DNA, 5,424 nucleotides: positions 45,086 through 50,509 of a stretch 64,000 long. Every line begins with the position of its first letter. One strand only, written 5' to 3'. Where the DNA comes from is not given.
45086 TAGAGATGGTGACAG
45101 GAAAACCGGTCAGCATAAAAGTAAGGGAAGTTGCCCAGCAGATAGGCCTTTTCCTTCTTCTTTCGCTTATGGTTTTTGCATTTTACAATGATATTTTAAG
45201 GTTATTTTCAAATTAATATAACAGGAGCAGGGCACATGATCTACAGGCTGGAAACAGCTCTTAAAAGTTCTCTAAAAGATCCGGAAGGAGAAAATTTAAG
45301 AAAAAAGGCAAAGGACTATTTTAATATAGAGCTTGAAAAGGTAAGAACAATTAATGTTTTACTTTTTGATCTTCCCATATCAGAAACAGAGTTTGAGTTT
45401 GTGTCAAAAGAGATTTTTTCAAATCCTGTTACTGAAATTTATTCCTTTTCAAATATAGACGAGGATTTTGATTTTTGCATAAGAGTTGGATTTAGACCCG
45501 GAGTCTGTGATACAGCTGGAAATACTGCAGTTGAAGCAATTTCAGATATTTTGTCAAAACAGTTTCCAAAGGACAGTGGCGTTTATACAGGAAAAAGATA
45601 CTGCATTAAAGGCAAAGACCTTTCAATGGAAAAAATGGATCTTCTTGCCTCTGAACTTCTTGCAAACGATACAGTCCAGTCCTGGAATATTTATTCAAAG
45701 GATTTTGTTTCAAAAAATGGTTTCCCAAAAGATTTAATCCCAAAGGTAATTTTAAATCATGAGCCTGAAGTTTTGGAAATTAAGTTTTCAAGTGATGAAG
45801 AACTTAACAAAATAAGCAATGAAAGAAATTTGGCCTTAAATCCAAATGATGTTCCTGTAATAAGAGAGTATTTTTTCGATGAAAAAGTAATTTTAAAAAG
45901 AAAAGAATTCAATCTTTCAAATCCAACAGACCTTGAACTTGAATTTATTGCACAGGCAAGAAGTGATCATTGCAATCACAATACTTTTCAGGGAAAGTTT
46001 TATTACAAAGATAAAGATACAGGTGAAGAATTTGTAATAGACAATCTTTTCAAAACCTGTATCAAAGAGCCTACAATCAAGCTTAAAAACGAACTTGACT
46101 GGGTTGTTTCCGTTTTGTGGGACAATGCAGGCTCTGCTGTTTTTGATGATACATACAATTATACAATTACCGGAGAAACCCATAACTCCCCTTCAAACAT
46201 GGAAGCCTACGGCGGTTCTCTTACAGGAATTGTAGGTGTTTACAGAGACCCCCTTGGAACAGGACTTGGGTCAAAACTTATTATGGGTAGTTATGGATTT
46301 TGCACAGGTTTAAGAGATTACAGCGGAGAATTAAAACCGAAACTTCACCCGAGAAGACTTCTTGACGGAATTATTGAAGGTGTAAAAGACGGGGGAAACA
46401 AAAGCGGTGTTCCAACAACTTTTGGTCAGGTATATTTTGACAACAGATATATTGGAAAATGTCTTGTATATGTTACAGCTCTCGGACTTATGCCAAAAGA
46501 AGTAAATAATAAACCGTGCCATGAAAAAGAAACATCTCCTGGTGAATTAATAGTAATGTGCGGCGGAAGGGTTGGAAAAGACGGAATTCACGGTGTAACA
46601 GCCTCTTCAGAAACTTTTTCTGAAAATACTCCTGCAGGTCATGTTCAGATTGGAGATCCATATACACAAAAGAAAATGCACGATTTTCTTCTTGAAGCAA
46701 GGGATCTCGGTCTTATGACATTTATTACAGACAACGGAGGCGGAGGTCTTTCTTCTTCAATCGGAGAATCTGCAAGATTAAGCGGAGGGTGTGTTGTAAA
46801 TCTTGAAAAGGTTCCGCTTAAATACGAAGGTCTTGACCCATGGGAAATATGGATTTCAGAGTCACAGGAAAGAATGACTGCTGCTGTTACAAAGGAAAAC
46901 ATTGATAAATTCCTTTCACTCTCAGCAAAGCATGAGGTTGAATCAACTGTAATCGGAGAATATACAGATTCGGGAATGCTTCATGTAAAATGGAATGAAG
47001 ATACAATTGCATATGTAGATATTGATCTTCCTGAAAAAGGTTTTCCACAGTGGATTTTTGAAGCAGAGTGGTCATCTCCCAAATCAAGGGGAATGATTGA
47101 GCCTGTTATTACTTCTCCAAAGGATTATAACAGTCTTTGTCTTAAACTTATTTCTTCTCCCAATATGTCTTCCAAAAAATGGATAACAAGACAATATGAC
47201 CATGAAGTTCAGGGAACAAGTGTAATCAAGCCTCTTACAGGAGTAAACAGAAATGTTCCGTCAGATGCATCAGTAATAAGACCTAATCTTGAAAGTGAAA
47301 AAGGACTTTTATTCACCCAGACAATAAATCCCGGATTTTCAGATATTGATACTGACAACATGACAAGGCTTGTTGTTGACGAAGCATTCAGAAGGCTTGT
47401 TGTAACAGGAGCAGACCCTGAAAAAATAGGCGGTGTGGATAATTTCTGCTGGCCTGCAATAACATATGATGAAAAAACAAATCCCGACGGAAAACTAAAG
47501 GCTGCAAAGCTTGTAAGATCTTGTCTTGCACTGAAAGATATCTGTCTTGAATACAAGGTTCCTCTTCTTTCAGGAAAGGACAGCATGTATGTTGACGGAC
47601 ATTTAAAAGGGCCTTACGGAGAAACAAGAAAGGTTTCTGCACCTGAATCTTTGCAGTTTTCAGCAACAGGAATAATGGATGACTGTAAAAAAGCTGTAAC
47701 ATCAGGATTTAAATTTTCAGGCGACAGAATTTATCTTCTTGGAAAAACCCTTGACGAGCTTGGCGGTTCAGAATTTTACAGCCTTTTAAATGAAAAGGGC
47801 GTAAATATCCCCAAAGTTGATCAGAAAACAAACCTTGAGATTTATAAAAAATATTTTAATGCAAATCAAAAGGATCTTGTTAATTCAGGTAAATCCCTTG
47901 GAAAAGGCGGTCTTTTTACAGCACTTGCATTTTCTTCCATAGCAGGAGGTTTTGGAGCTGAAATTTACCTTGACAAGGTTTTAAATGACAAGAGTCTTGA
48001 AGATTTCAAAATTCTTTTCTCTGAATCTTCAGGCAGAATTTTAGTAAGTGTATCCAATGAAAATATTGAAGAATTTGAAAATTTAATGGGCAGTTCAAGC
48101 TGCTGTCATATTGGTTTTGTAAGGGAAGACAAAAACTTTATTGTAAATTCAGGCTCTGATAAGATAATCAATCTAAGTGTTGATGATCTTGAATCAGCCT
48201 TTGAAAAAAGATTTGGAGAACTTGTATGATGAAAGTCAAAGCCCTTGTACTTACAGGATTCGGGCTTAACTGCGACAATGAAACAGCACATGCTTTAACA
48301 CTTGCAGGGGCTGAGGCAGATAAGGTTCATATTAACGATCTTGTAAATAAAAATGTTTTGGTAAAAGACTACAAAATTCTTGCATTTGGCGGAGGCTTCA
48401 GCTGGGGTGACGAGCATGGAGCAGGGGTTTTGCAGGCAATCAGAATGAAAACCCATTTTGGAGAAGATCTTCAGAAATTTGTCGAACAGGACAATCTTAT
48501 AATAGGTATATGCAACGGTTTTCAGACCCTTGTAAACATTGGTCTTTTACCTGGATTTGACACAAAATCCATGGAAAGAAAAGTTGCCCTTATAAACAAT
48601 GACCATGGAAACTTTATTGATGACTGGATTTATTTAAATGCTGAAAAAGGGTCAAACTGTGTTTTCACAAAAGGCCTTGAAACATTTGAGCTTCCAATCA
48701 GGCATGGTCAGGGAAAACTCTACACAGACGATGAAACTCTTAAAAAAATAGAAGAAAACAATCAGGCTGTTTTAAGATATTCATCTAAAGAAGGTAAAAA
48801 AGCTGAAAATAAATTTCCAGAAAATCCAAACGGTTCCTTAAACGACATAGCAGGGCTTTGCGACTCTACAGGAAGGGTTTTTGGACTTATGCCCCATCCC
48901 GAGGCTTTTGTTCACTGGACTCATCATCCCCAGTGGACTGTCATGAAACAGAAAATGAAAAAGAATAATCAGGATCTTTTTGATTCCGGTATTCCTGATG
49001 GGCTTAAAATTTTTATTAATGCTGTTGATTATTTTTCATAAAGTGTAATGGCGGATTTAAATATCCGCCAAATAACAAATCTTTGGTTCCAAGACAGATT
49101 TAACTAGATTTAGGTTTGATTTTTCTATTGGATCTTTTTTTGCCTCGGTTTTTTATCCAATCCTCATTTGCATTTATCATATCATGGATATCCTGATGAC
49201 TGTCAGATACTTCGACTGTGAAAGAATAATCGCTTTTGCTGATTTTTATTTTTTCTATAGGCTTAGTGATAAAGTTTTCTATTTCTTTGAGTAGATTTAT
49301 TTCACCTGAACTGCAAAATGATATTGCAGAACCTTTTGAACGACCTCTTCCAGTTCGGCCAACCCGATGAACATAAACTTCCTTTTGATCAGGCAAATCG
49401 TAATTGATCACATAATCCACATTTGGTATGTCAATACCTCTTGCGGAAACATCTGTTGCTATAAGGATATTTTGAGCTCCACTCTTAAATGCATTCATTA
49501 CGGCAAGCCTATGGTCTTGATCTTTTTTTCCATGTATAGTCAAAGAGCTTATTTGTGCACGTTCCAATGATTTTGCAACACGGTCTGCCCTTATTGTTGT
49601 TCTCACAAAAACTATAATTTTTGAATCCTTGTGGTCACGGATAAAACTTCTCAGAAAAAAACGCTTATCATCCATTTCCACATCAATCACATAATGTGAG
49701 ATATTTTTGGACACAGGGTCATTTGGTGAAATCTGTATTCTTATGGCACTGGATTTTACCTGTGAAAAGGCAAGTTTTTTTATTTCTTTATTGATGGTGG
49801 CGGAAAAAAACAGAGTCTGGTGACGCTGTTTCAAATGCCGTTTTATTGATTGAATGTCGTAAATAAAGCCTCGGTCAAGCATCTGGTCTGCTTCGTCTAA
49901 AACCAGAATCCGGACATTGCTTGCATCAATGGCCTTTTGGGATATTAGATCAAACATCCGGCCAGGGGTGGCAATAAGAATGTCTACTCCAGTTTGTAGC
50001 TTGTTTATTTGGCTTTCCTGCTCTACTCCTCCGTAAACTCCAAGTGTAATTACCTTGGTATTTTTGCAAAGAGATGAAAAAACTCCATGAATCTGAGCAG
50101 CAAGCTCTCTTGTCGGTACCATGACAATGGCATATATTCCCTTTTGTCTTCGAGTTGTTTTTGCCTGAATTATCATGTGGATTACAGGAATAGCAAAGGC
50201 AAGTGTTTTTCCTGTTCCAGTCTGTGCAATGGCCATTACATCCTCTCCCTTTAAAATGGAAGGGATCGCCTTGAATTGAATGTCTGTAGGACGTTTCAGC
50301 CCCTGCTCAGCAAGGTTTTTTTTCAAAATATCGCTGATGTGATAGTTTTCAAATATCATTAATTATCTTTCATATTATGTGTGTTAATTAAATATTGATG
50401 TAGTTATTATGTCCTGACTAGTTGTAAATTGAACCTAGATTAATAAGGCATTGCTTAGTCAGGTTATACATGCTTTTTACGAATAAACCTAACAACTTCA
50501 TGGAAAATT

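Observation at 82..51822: Dispersed ~145-bp self-complementary intergenic repeat (family A): about 10 copies in 64 kb and no transposase in sight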

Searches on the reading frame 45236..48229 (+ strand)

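Call 57: search_protein_families(library=pfam, proteins=[window:45236-48229:+], max_evalue=0.000001)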
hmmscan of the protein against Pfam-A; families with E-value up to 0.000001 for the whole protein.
window:45236-48229:+ (997 aa): 4 families
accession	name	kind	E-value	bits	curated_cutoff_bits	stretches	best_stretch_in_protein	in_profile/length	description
PF02769.27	AIRS_C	-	4.7e-44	150.7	23.1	2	435-586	2-155/156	AIR synthase related protein, C-terminal domain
PF00586.29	AIRS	-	4.2e-14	53.3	24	1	297-419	3-112/112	AIR synthase related protein, N-terminal domain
PF18072.6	FGAR-AT_linker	-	3.7e-08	34.2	26.6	1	190-248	1-49/50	Formylglycinamide ribonucleotide amidotransferase linker domain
PF02700.19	PurS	-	5.2e-08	33.4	22.2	0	7-71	6-75/77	Phosphoribosylformylglycinamidine (FGAM) synthase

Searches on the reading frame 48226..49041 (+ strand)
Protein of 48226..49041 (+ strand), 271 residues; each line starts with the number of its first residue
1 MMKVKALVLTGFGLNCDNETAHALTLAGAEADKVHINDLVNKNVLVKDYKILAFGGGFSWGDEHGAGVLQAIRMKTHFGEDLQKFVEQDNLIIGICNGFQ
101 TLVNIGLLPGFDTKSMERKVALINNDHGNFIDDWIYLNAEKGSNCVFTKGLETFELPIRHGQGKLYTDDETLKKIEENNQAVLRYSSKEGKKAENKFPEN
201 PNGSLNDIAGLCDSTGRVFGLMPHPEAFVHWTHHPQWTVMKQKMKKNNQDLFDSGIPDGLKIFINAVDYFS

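Call 57: search_protein_families(library=pfam, proteins=[window:48226-49041:+], max_evalue=0.000001)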
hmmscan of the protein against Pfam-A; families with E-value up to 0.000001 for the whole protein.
window:48226-49041:+ (271 aa): 1 family
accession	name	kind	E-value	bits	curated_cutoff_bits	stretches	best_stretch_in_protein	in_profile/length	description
PF13507.12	GATase_5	-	4.5e-81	272.2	27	1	3-255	1-256/260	CobB/CobQ-like glutamine amidotransferase domain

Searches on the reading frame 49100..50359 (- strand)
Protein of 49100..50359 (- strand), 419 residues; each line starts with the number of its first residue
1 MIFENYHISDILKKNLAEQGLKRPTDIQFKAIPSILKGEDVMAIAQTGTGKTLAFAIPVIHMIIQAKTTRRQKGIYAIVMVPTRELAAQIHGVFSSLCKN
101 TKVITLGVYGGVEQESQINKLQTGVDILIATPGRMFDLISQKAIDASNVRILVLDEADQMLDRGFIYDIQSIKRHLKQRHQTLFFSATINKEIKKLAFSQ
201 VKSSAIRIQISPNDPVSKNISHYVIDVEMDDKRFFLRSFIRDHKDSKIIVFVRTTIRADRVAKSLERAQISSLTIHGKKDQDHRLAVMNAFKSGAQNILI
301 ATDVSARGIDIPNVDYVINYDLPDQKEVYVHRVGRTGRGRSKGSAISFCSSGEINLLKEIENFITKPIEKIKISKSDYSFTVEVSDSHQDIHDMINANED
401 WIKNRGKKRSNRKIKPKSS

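Call 57: search_protein_families(library=pfam, proteins=[window:49100-50359:-], max_evalue=0.000001)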
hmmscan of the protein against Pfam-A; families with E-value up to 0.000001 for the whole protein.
window:49100-50359:- (419 aa): 3 families
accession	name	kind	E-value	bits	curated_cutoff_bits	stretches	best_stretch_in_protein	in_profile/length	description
PF00270.35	DEAD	-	1.7e-48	164.9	26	1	25-195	1-166/167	DEAD/DEAH box helicase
PF00271.37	Helicase_C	-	3.5e-33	114.6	23.5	1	235-338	5-108/110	Helicase conserved C-terminal domain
PF04851.21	ResIII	-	1e-07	32.5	22.5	1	25-190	5-163/164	Type III restriction enzyme, res subunit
